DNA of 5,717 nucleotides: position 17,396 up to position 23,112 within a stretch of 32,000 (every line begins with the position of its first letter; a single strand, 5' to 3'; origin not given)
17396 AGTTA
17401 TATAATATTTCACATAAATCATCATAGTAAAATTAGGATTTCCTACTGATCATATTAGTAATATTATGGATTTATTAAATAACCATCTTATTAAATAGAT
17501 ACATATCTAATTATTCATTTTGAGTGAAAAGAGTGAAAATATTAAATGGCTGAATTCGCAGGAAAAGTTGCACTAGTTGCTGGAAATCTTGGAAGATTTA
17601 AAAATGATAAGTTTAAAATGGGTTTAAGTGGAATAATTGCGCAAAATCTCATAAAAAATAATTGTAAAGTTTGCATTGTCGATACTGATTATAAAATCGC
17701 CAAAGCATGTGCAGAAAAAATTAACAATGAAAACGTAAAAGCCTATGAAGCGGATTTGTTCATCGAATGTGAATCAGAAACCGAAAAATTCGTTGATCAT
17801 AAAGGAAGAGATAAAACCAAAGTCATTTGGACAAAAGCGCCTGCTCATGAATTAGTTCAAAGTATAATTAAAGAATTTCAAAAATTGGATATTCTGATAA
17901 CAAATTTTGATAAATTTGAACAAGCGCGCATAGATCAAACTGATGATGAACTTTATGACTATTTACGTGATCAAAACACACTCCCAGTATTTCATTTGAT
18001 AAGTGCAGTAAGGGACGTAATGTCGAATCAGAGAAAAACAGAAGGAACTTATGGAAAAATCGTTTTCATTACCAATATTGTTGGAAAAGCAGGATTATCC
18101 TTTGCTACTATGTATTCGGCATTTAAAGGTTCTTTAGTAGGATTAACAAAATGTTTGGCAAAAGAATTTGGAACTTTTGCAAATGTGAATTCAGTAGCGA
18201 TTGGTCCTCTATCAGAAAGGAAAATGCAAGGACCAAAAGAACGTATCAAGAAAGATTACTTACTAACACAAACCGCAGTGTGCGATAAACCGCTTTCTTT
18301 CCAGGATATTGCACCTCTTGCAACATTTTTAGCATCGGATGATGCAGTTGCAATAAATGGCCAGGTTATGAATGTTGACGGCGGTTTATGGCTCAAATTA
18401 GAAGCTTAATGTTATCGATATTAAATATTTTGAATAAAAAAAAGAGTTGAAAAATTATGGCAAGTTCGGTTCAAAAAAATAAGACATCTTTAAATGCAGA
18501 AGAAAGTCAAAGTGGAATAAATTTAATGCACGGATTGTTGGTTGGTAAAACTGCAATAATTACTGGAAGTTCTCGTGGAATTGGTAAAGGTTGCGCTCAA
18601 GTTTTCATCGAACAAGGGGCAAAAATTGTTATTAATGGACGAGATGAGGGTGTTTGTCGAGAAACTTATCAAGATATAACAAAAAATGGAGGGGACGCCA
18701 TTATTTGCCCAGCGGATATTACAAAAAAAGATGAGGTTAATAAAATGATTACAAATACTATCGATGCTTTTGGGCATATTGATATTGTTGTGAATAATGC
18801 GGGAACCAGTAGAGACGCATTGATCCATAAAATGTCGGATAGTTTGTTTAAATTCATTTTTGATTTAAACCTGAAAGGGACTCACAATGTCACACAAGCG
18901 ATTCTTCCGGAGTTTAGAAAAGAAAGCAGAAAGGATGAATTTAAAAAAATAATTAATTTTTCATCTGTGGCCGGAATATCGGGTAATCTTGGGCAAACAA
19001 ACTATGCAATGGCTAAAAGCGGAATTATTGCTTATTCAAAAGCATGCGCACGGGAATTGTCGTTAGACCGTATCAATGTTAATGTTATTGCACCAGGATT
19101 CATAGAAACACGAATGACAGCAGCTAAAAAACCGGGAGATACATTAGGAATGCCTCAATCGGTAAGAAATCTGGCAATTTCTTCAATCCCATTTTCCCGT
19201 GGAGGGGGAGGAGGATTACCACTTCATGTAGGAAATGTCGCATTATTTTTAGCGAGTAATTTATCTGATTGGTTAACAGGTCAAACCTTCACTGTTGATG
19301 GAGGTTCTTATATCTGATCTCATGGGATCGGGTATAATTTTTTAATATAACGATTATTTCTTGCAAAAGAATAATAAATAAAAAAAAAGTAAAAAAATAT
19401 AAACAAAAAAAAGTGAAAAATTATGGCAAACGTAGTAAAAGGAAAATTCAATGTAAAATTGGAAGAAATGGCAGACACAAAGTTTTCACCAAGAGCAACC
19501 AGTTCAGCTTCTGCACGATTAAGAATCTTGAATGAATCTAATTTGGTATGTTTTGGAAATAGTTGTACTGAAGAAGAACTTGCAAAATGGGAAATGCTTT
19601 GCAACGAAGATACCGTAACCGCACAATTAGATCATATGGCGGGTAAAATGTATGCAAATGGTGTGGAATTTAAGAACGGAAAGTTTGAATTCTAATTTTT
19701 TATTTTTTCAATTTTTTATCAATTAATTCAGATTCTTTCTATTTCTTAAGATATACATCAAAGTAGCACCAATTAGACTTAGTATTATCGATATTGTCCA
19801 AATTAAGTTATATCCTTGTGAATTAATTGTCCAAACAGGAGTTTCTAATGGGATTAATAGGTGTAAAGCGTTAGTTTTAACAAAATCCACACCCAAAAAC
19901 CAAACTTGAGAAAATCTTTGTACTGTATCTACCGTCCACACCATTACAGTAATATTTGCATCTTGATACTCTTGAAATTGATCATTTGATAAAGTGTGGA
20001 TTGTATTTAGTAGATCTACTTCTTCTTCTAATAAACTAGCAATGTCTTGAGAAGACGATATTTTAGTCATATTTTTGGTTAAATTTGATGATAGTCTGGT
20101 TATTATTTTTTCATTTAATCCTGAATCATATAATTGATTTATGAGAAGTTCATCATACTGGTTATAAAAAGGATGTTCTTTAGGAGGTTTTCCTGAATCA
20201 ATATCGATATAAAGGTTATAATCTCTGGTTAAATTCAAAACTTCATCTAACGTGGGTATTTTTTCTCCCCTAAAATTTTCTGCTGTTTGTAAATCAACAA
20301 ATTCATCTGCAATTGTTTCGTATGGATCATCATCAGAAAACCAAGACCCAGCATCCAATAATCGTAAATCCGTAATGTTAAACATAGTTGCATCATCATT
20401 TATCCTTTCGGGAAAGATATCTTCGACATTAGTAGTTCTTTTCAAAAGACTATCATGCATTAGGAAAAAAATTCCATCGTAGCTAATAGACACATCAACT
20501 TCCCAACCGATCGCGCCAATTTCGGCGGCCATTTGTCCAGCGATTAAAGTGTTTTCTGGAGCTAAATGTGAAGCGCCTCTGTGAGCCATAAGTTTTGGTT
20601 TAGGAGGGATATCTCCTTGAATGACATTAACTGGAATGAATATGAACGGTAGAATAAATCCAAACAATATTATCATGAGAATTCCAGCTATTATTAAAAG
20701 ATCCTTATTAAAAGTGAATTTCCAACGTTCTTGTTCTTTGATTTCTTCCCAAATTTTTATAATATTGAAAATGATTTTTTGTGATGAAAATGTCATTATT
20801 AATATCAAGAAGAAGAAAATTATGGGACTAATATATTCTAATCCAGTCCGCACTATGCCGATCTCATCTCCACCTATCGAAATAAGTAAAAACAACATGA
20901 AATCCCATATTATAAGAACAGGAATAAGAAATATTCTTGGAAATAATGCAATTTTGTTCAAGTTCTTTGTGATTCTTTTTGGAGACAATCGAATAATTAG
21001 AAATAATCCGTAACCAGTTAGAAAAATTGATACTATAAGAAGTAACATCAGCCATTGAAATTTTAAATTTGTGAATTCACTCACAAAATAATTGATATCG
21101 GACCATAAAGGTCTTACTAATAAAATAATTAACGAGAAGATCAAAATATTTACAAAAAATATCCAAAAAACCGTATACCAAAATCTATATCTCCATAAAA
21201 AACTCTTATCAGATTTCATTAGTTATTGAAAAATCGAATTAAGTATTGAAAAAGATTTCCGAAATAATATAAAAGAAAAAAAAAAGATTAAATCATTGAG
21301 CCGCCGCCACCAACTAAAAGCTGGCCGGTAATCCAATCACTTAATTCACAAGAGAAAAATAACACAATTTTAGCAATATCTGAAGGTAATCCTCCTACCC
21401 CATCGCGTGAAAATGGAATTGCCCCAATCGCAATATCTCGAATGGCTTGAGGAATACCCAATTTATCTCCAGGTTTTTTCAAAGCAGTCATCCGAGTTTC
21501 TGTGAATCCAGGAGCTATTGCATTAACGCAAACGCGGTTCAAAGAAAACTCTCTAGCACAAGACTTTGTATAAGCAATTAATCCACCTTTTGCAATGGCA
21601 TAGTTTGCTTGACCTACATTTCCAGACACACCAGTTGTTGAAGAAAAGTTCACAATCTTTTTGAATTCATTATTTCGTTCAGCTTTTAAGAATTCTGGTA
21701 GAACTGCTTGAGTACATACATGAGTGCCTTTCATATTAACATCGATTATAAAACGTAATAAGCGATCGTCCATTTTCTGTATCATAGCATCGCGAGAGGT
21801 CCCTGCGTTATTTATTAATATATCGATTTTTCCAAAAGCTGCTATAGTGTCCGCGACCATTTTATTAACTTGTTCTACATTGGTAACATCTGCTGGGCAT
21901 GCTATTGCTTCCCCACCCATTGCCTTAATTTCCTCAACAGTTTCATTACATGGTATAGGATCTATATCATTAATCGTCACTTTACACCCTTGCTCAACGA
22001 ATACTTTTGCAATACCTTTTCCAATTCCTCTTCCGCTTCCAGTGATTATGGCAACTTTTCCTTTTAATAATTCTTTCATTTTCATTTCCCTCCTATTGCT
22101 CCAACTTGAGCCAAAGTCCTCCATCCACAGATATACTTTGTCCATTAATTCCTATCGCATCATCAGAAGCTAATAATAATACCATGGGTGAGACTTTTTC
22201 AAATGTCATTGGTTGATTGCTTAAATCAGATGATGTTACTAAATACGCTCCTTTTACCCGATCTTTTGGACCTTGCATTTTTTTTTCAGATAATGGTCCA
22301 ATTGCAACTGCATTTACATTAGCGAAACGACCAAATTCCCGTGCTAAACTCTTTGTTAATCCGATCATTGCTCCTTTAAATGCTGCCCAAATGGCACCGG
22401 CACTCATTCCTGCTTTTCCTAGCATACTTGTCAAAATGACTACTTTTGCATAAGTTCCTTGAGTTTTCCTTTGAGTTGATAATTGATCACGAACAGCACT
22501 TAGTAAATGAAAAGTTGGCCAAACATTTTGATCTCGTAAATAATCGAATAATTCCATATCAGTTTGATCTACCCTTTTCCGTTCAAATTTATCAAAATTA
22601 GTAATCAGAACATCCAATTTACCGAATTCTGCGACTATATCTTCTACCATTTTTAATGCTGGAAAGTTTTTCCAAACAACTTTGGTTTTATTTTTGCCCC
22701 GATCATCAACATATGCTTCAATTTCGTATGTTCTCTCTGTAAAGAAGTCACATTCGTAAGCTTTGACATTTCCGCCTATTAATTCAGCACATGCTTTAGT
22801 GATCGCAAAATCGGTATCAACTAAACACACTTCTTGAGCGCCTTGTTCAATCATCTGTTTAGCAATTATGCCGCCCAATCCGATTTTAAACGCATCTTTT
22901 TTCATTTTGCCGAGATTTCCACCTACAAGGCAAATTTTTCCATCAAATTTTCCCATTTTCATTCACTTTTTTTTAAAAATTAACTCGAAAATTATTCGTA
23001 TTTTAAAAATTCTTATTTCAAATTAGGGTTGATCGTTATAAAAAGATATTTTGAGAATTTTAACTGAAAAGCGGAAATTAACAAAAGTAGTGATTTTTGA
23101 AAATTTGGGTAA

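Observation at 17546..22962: Two-gene SDR module present twice in inverted orientation around a small ORF and a membrane GDPD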

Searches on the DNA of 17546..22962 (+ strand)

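Call 64: search_dna_similar(query=window:17546-22962:+, collection=plasmids, mode=near, max_rows=5)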
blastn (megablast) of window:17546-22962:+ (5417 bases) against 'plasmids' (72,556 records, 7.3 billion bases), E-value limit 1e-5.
No match.

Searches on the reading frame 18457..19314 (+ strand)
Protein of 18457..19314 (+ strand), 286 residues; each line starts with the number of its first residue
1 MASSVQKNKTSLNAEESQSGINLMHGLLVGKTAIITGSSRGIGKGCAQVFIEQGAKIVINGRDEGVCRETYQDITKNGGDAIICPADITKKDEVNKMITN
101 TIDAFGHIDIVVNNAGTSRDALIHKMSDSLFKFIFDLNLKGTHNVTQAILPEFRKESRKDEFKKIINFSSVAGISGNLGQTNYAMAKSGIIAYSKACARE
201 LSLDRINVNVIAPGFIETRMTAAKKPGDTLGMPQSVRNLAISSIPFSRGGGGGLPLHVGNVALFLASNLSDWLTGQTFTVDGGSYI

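Call 6: search_protein_families(library=pfam, proteins=[window:18457-19314:+], max_evalue=0.01)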
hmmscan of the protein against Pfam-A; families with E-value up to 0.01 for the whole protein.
window:18457-19314:+ (286 aa): 4 families
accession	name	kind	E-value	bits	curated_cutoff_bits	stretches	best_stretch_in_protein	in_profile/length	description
PF13561.12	adh_short_C2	-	4e-50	171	27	1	39-283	5-234/236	Enoyl-(Acyl carrier protein) reductase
PF00106.31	adh_short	-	1.3e-48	165.5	26.6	1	31-225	1-191/195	short chain dehydrogenase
PF08659.16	KR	-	1.4e-20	74.4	22.6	1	32-188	2-154/180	KR domain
PF01370.27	Epimerase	-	0.0015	18.4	20.9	1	34-172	2-117/240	NAD dependent epimerase/dehydratase family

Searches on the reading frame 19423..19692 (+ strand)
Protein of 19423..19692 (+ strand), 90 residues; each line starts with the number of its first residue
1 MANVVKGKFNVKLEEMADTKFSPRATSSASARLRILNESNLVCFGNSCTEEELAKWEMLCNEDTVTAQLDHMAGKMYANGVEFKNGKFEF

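Call 6: search_protein_families(library=pfam, proteins=[window:19423-19692:+], max_evalue=0.01)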
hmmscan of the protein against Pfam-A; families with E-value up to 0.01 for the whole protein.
window:19423-19692:+ (90 aa): 0 families

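Call 44: find_homologous_proteins(query=A3, max_evalue=0.01)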
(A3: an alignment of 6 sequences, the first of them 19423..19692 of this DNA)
Query A3 (6 sequences) (90 aa, profile of the alignment): 17 proteins with E <= 0.01 among 3323 candidates.
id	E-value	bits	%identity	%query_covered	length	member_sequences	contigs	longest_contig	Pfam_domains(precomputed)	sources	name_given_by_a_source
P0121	8.1e-37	143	86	100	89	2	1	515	-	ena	-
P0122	1.1e-36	143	84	100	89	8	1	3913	-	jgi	-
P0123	2.1e-36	142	83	100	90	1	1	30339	-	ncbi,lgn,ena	-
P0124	2.1e-35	139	100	100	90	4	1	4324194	-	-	-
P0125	6.8e-35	137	80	100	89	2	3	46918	-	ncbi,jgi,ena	ncbi:MAG: hypothetical protein ACTSYY_05115 [Promethearchaeota archaeon]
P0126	8.0e-34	133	36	64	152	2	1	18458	-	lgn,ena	-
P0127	2.6e-32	129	25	76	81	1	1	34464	-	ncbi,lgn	-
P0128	6.7e-32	127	82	100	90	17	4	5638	-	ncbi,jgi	ncbi:MAG: hypothetical protein ACTSPA_03210 [Promethearchaeota archaeon]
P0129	8.3e-32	127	79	100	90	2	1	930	-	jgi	jgi:hypothetical protein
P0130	9.0e-32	127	83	99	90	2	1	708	-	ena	-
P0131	3.2e-30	122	80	100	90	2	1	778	-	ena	-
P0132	6.3e-30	121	31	53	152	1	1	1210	-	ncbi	-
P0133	9.9e-30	120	77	100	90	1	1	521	-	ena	-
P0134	1.9e-29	119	31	53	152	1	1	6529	-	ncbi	-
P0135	1.4e-18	85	28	63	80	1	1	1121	-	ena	-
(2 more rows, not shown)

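Call 65: predict_structure(alignment_id=A5)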
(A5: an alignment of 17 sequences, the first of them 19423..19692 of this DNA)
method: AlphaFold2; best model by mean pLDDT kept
length: 90 residues; sequences in the alignment: 17
mean_pLDDT: 66.1   pTM: 0.53
mean pLDDT of the five models: 66.1, 65.9, 65.2, 64.0, 63.9
residues with pLDDT >= 90: 0; 70-90: 49; 50-70: 16; < 50: 25
segments of 3 or more residues with pLDDT < 50: 1-4, 6-26
pLDDT, mean of each block of 10 residues (from residue 1): 40 39 52 80 74 84 83 80 64
secondary structure, 60 per line:
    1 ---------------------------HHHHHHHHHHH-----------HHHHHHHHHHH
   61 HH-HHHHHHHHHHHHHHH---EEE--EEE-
elements in order: H28-38 H50-62 H64-78 E82-84 E87-89

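Call 68: fold_search(model_id=the predicted structure, library=pdb)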
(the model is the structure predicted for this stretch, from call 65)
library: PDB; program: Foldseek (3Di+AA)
matches with E <= 10: 49; with E <= 0.001: 0
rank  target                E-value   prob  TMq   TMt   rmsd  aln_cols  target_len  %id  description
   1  2jwd_MODEL_1_A        2.0e+00  0.08  0.23  0.31  11.0        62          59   22  protein A (released 2008-10-21)
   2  4wwi_A                2.6e+00  0.10  0.25  0.36   9.9        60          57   22  Crystal structure of the C domain of staphylococcal protein A in complex with the Fc fragment of human IgG at 2.3 Angs (released 2015-07-15)
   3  3qwo_C                3.6e+00  0.07  0.22  0.32   8.2        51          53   24  Crystal structure of a motavizumab epitope-scaffold bound to motavizumab Fab (released 2011-05-04)
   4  4wwi_B                3.8e+00  0.06  0.23  0.33   9.1        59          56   20  Crystal structure of the C domain of staphylococcal protein A in complex with the Fc fragment of human IgG at 2.3 Angs (released 2015-07-15)
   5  6sow_MODEL_1_A        3.8e+00  0.04  0.21  0.30  11.2        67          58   21  NMR solution structure of staphylococcal protein A, C domain (released 2020-09-09)
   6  7tiq_MODEL_1_A        3.8e+00  0.04  0.17  0.23  10.7        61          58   26  Backbone-modified variant of the B domain of Staphylococcal protein A: Aib residues in helix 2 (released 2022-12-21)
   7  4npd                  4.7e+00  0.03  0.18  0.23  10.7        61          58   23  High-resolution structure of C domain of staphylococcal protein A at cryogenic temperature (released 2014-10-08)
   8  7tio_MODEL_1_A        5.0e+00  0.03  0.18  0.24   9.0        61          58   26  B Domain of Staphylococcal protein A: Native backbone (released 2022-11-23)
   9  8da4_F                5.3e+00  0.06  0.24  0.34   6.7        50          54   16  Coevolved affibody-Z domain pair LL1.c2 (released 2023-07-26)
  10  9nko_A                5.3e+00  0.05  0.23  0.32   7.6        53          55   19  Coevolved affibody pair A3B3 (released 2026-02-04)
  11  8eki_B                5.3e+00  0.05  0.20  0.21  10.9        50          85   20  CryoEM structure of the Dsl1 complex bound to SNAREs Sec20 and Use1 (released 2023-10-04)
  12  8da4_A                5.7e+00  0.07  0.25  0.36   6.6        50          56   20  Coevolved affibody-Z domain pair LL1.c2 (released 2023-07-26)
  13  6krv_D                5.7e+00  0.06  0.23  0.34   6.6        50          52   20  Crystal structure of mouse IgG2b Fc complexed with B domain of Protein A (released 2020-01-22)
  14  5djt_B                5.7e+00  0.04  0.18  0.26  11.9        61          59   23  Crystal structure of LOV2 (C450A) domain in complex with Zdk2 (released 2016-07-20)
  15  4npf_Y                5.7e+00  0.03  0.21  0.17  12.4        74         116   22  High-resolution structure of two tandem B domains of staphylococcal protein A connected by the conserved linker (released 2014-10-08)
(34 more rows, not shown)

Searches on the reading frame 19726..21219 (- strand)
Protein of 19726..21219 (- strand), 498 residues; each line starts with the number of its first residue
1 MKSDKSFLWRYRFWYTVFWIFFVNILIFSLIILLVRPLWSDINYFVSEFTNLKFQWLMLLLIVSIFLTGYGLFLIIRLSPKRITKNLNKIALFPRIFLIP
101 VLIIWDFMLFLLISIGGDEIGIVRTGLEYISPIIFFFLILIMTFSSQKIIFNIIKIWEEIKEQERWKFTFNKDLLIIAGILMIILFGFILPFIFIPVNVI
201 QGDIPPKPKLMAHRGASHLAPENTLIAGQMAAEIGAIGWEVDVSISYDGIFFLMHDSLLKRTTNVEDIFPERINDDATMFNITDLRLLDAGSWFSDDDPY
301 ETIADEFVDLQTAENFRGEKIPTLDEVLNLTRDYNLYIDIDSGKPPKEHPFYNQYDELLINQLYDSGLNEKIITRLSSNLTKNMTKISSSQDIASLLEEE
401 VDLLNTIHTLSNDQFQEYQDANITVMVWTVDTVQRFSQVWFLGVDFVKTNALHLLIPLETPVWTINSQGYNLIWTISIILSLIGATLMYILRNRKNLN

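Call 6: search_protein_families(library=pfam, proteins=[window:19726-21219:-], max_evalue=0.01)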
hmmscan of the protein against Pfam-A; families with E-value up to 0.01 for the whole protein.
window:19726-21219:- (498 aa): 1 family
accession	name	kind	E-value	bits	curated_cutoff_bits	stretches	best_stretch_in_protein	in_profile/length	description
PF03009.23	GDPD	-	5.9e-24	85.9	23.6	1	213-450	1-240/244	Glycerophosphoryl diester phosphodiesterase family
